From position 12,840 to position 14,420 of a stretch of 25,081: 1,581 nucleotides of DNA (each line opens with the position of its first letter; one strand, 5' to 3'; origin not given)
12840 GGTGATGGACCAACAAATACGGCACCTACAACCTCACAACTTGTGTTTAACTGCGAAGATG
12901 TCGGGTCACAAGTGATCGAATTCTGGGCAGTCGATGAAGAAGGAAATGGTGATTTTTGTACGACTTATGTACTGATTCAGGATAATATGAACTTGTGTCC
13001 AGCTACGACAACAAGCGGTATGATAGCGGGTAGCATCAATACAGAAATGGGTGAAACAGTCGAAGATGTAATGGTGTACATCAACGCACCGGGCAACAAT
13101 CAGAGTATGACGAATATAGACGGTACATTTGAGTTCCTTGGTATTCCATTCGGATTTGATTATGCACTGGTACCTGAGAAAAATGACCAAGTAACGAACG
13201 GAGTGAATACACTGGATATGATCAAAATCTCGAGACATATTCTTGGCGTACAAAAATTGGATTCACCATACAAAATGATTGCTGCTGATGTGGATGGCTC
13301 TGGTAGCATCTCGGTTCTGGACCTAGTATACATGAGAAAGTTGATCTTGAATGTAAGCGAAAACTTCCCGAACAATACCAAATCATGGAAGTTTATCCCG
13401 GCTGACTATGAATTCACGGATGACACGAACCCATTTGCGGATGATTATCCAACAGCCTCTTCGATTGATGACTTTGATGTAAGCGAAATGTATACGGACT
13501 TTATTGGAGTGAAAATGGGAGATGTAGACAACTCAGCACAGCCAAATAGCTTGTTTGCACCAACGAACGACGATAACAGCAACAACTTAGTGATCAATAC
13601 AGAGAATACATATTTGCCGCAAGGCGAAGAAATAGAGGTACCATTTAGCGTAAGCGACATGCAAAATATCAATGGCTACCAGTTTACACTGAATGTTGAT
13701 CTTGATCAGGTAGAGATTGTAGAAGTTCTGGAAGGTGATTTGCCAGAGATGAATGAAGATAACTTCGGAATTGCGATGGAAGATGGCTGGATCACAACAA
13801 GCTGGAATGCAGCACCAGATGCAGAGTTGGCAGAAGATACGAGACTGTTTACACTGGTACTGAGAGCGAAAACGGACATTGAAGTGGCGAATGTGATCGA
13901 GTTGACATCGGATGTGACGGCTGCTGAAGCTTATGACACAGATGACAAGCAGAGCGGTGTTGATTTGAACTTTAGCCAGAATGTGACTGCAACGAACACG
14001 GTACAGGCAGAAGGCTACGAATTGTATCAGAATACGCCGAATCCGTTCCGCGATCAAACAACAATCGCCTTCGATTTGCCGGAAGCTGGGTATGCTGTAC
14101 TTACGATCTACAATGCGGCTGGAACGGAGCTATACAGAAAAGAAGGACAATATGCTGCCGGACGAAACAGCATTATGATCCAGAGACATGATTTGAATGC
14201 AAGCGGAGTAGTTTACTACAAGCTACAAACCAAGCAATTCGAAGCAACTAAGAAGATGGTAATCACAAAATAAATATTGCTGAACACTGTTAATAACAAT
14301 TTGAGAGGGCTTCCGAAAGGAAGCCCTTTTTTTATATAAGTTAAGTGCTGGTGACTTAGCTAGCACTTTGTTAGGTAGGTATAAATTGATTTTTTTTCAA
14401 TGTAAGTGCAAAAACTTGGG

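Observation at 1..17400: Candidate non-cellulosomal cohesin-dockerin surface-assembly system built on type IX secretion substrates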

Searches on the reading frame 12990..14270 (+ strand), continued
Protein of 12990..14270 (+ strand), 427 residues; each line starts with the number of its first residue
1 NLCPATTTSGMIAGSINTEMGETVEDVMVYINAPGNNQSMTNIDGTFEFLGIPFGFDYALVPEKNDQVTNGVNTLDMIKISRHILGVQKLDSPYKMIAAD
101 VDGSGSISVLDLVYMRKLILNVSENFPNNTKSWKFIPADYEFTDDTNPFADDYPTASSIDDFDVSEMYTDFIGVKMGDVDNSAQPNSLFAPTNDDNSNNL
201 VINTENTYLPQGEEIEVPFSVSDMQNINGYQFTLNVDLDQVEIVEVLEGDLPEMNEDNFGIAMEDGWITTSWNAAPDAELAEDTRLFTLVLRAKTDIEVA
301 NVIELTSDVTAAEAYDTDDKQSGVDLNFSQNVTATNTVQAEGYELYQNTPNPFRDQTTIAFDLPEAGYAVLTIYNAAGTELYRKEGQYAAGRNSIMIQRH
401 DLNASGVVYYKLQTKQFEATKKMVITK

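Call 87: search_protein_families(library=pfam, proteins=[P0260, P0231, P0247, P0281, P0226, P0261, P0191, P0181, P0214], max_evalue=0.0001)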
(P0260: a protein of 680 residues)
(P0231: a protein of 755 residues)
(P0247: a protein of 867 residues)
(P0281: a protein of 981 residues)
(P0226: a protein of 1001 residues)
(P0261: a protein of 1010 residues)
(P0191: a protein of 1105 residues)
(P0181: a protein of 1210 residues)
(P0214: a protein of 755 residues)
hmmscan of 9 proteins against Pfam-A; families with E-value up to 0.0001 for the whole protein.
P0260 (680 aa): 2 families
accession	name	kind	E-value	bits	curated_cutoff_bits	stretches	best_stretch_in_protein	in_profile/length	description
PF18962.6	Por_Secre_tail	-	2.1e-05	25.1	27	0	604-678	3-75/75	Secretion system C-terminal sorting domain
PF00963.24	Cohesin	-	2.2e-05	25.1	24.1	1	463-563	6-115/139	Cohesin domain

P0231 (755 aa): 2 families
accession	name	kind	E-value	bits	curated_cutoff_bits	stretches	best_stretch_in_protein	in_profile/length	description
PF13620.12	CarboxypepD_reg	-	2.2e-06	28.3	32.3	1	358-407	2-53/82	Carboxypeptidase regulatory-like domain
PF18962.6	Por_Secre_tail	-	6.5e-05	23.6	27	0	678-753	3-75/75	Secretion system C-terminal sorting domain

P0247 (867 aa): 3 families
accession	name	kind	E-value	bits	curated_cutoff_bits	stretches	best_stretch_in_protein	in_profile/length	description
PF00963.24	Cohesin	-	5.1e-10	40.1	24.1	1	646-763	4-128/139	Cohesin domain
PF18962.6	Por_Secre_tail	-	6.1e-06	26.9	27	1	790-865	3-75/75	Secretion system C-terminal sorting domain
PF00404.24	Dockerin_1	-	4.9e-05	23.9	22.9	0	517-565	10-57/57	Dockerin type I domain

P0281 (981 aa): 2 families
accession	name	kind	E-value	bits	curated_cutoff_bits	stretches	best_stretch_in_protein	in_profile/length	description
PF00963.24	Cohesin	-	2.1e-07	31.7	24.1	1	773-873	17-122/139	Cohesin domain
PF18962.6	Por_Secre_tail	-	1e-06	29.4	27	1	904-979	3-75/75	Secretion system C-terminal sorting domain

P0226 (1001 aa): 2 families
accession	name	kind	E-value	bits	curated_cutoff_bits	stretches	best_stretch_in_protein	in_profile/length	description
PF19077.6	Big_13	-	1.6e-05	25.8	27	0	401-478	19-100/102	Bacterial Ig-like domain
PF13620.12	CarboxypepD_reg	-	2.5e-05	25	32.3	1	603-654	1-54/82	Carboxypeptidase regulatory-like domain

P0261 (1010 aa): 3 families
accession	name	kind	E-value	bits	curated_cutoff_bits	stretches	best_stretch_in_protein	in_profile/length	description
PF18962.6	Por_Secre_tail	-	2e-09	38.1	27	1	934-1008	3-74/75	Secretion system C-terminal sorting domain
PF00963.24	Cohesin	-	1.1e-06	29.3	24.1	1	808-891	14-107/139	Cohesin domain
PF13620.12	CarboxypepD_reg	-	1.6e-05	25.6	32.3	1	606-657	1-53/82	Carboxypeptidase regulatory-like domain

P0191 (1105 aa): 0 families

P0181 (1210 aa): 3 families
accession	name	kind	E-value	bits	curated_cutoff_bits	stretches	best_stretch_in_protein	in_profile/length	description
PF02494.22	HYR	-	1.9e-08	35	21.7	0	640-702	24-81/81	HYR domain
PF00963.24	Cohesin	-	7.3e-07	29.9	24.1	1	994-1106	3-126/139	Cohesin domain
PF23237.1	HYR_4C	-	2.1e-05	25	27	1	3-53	23-72/73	HYR-like domain with 4 cysteines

P0214 (755 aa): 2 families
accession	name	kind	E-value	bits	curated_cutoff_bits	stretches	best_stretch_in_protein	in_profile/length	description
PF00404.24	Dockerin_1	-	1e-13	51.7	22.9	2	96-144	9-56/57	Dockerin type I domain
PF18962.6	Por_Secre_tail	-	9.4e-05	23.1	27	0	680-751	3-74/75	Secretion system C-terminal sorting domain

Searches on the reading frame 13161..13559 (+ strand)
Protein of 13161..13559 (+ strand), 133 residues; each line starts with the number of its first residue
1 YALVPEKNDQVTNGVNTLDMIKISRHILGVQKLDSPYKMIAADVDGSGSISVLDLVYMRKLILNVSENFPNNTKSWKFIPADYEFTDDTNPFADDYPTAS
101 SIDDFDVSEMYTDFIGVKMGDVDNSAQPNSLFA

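Call 58: search_solved_structures(query=A5, max_evalue=0.01, show_alignments=2)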
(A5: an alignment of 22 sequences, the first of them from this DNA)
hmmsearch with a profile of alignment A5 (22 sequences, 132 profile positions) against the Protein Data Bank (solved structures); distinct sequences matched with E-value up to 0.01: 13.
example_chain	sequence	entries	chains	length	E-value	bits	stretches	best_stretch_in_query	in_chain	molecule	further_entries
4uyp_B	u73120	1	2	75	3.5e-06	30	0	36-65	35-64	Cellulosomal scaffoldin adaptor protein B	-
4uyq_B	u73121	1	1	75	3.7e-06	29.9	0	34-65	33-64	Cellulosomal scaffoldin adaptor protein B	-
4dh2_B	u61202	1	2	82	4.3e-06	29.7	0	38-73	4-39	Dockerin type 1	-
8x3a_A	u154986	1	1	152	2.2e-05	27.5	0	12-69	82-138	Serine protease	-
8x39_A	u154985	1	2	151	2.4e-05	27.3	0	12-69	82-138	Serine protease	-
8zvk_A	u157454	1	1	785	4.2e-05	26.5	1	15-69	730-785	AaBgIC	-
1daq_A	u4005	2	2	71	0.0018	21.3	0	42-65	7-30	ENDOGLUCANASE SS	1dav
2mte_A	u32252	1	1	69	0.0018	21.3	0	42-65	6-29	Cellulose 1,4-beta-cellobiosidase (reducing end) CelS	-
2vn5_B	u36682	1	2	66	0.0031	20.5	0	40-72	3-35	ENDOGLUCANASE A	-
4fl4_A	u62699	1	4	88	0.0048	19.8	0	10-69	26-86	Glycoside hydrolase family 9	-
2vn6_B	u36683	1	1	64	0.0048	19.8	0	40-72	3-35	ENDOGLUCANASE A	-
2ccl_B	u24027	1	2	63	0.0057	19.6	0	15-65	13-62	ENDO-1,4-BETA-XYLANASE Y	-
1ohz_B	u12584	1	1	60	0.0091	19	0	12-65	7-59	ENDO-1,4-BETA-XYLANASE Y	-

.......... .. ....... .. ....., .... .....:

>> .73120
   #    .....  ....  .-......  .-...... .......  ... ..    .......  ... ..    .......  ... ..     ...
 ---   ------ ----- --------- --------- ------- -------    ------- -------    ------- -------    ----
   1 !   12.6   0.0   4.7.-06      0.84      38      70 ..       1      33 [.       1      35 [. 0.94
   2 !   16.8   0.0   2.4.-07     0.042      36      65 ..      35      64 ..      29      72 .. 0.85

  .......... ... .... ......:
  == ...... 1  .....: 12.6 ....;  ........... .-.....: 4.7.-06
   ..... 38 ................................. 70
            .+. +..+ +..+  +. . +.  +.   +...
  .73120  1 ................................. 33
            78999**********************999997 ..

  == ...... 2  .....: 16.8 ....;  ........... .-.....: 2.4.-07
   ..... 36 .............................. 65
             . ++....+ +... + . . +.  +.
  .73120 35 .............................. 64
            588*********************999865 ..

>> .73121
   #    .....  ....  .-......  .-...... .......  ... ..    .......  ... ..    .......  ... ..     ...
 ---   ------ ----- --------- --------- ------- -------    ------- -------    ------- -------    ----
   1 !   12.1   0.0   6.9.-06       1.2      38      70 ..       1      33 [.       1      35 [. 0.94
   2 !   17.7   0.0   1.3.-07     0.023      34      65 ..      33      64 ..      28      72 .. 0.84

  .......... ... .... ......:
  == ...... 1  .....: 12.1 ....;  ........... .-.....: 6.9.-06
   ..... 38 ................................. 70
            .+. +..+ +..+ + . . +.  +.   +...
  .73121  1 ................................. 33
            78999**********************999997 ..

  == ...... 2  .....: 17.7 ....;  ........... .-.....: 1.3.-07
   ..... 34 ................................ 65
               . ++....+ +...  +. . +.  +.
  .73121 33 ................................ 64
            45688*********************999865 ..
